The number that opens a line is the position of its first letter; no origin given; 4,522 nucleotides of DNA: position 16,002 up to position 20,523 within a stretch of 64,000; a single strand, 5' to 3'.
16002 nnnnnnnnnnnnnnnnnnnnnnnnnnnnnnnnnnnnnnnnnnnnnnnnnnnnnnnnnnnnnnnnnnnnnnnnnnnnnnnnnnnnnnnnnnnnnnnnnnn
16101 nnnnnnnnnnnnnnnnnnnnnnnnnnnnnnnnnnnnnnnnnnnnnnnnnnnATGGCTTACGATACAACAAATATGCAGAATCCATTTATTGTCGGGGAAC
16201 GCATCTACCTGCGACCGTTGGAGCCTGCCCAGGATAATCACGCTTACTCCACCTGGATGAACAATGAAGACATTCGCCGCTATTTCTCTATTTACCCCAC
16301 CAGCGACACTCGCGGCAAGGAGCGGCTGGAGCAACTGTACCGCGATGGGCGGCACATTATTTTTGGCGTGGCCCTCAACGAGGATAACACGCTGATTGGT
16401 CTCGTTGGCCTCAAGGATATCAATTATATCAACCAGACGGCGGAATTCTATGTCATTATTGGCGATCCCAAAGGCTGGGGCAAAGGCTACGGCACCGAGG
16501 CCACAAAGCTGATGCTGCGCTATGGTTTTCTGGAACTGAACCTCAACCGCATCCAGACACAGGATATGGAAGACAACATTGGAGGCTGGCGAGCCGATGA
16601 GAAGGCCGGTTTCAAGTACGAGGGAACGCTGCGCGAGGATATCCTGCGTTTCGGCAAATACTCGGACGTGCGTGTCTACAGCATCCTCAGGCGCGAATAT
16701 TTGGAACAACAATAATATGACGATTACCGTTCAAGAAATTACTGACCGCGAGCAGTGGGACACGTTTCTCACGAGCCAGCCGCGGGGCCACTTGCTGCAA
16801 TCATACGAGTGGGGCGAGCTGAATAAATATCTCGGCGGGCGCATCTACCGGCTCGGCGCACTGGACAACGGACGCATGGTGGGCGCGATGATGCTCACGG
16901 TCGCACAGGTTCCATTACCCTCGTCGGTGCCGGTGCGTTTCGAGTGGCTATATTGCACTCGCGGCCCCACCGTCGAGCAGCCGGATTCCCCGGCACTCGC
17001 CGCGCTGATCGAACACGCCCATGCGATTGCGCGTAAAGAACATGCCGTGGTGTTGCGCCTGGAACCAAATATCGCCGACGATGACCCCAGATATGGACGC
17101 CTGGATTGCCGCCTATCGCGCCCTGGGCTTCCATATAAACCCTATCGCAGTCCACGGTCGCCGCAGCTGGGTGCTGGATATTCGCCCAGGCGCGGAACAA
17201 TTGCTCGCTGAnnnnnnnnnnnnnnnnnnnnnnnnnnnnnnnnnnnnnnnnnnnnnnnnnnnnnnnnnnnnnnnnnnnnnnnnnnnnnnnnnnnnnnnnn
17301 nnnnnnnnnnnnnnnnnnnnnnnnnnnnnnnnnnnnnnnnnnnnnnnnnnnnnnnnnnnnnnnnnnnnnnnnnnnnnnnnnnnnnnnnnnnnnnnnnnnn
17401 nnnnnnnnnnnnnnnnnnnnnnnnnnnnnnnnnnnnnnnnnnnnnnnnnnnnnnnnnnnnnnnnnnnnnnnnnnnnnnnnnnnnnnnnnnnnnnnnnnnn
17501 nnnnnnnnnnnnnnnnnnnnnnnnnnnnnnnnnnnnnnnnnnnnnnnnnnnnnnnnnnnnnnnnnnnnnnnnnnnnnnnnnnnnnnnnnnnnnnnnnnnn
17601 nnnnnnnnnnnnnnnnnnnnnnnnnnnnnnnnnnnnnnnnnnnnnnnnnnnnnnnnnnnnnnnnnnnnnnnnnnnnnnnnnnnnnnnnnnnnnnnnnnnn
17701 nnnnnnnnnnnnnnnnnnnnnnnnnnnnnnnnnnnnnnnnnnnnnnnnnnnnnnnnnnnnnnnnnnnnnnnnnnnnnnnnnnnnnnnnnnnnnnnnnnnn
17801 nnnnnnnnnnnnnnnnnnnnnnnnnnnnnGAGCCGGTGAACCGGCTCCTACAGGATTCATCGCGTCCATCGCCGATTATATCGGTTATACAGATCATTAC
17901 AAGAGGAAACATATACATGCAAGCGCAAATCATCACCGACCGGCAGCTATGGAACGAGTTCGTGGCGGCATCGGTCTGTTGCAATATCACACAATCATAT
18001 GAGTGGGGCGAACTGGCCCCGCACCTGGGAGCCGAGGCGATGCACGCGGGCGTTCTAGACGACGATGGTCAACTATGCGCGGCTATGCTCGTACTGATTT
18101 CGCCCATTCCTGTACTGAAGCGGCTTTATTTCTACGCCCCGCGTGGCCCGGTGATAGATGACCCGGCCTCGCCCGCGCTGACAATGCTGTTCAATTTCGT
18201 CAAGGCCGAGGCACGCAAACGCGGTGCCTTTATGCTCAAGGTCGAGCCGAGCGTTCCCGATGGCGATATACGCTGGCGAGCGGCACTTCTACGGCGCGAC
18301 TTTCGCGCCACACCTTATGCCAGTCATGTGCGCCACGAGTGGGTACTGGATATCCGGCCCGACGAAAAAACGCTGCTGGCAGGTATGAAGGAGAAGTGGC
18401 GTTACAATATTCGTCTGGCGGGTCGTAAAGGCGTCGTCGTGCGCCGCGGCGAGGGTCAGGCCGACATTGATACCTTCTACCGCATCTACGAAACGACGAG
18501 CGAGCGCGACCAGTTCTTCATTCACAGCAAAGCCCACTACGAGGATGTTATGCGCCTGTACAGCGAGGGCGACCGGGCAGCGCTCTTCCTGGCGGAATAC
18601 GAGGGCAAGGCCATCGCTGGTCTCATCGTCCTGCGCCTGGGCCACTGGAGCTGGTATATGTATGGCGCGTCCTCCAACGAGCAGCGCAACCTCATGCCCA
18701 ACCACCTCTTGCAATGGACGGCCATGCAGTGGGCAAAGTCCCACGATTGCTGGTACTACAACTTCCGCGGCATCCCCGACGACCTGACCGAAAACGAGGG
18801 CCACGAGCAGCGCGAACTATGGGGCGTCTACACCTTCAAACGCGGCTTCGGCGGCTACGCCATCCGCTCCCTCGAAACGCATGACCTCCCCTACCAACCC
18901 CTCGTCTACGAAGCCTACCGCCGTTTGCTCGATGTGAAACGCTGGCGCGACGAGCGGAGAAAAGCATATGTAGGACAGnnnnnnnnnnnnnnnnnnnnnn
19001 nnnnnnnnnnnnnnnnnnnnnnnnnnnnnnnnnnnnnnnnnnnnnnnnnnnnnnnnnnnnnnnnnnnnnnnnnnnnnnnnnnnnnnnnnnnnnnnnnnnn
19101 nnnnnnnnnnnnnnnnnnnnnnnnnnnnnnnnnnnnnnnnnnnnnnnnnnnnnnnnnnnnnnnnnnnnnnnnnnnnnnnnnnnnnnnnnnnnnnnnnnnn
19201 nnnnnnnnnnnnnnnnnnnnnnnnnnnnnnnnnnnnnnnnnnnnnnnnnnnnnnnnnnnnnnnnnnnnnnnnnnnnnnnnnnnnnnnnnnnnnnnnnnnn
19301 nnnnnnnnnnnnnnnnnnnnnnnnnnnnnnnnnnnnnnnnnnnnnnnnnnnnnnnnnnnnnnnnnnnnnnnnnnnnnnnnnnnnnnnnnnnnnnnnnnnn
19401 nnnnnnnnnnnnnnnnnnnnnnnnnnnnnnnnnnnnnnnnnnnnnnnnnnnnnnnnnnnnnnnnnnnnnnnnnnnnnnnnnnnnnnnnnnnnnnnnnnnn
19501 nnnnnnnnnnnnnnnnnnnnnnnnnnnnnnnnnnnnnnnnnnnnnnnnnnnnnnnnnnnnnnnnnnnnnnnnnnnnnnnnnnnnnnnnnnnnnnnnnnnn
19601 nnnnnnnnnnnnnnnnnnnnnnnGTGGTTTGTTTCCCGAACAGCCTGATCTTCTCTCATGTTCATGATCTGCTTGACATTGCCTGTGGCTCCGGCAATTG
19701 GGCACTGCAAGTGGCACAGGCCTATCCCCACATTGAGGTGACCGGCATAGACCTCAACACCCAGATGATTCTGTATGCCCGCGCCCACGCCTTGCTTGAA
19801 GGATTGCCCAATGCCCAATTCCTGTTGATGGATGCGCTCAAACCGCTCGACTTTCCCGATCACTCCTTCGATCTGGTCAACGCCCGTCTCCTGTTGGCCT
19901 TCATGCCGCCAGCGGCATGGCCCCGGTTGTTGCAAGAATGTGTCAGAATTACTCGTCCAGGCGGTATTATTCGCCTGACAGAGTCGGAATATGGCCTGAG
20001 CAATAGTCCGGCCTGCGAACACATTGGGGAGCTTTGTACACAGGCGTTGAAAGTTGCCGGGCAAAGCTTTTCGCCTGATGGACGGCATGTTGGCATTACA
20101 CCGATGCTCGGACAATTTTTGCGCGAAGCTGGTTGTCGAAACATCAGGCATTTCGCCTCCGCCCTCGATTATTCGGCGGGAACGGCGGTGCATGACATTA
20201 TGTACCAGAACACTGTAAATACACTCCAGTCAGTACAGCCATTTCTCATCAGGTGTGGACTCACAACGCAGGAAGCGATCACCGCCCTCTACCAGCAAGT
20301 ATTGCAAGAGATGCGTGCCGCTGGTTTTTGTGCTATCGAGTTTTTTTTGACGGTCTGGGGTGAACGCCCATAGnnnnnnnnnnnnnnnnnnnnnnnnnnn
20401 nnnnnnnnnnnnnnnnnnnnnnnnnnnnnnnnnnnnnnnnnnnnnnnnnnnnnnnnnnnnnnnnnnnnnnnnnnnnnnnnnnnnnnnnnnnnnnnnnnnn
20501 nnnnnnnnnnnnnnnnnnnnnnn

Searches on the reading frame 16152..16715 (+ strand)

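Call 95: search_protein_families(library=pfam, proteins=[window:16152-16715:+], max_evalue=0.001)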
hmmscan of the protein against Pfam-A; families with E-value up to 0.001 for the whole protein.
window:16152-16715:+ (187 aa): 4 families
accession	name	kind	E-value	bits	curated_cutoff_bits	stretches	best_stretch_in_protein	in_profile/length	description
PF13302.13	Acetyltransf_3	-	2.3e-21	77.3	25.4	1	17-155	1-138/138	Acetyltransferase (GNAT) domain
PF13420.13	Acetyltransf_4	-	3.8e-09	37.2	24.3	1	27-172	7-152/155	Acetyltransferase (GNAT) domain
PF00583.31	Acetyltransf_1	-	1.6e-07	32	20.7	1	53-154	19-116/116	Acetyltransferase (GNAT) family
PF13523.12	Acetyltransf_8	-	6.6e-05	23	27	1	25-159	2-142/145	Acetyltransferase (GNAT) domain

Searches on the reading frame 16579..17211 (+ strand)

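Call 95: search_protein_families(library=pfam, proteins=[window:16579-17211:+], max_evalue=0.001)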
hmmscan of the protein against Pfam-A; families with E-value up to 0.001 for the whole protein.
window:16579-17211:+ (210 aa): 1 family
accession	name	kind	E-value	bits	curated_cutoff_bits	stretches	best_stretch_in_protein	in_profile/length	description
PF02388.22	FemAB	-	3.9e-08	33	24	1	57-165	3-106/406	FemAB family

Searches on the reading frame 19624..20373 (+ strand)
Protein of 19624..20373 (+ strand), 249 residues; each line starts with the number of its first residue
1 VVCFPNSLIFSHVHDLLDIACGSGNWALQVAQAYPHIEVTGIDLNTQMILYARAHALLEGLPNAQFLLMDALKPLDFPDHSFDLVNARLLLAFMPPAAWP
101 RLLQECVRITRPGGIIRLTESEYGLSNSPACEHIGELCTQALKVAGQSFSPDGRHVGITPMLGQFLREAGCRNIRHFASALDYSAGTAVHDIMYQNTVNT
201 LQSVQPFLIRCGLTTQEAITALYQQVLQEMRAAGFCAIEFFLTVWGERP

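Call 61: search_protein_families(library=pfam, proteins=[window:19624-20373:+], max_evalue=0.01)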
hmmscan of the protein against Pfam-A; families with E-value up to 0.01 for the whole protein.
window:19624-20373:+ (249 aa): 10 families
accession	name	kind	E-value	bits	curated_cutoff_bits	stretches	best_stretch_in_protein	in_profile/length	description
PF13649.12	Methyltransf_25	-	9.9e-23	81.1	27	1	17-114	2-97/97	Methyltransferase domain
PF08241.18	Methyltransf_11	-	7.8e-19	68.6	21.2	1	17-116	1-93/95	Methyltransferase domain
PF13847.12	Methyltransf_31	-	5.6e-17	62.2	27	1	16-139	7-127/145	Methyltransferase domain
PF08242.18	Methyltransf_12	-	5.2e-13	50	30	1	17-116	1-98/98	Methyltransferase domain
PF01209.24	Ubie_methyltran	-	5.1e-11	42.8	20.1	1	15-120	50-153/233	ubiE/COQ5 methyltransferase family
PF02390.23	Methyltransf_4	-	1.3e-08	35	24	1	16-84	5-75/173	Putative methyltransferase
PF13489.12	Methyltransf_23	-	3.5e-07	30.5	27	1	15-123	25-121/164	Methyltransferase domain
PF05175.20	MTS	-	8.7e-07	29.2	23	1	13-85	32-102/170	Methyltransferase small domain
PF00891.24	Methyltransf_2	-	0.00027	20.8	22.3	1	10-120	60-166/210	O-methyltransferase domain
PF03848.20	TehB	-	0.0041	17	20.4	1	16-115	34-129/193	Tellurite resistance protein TehB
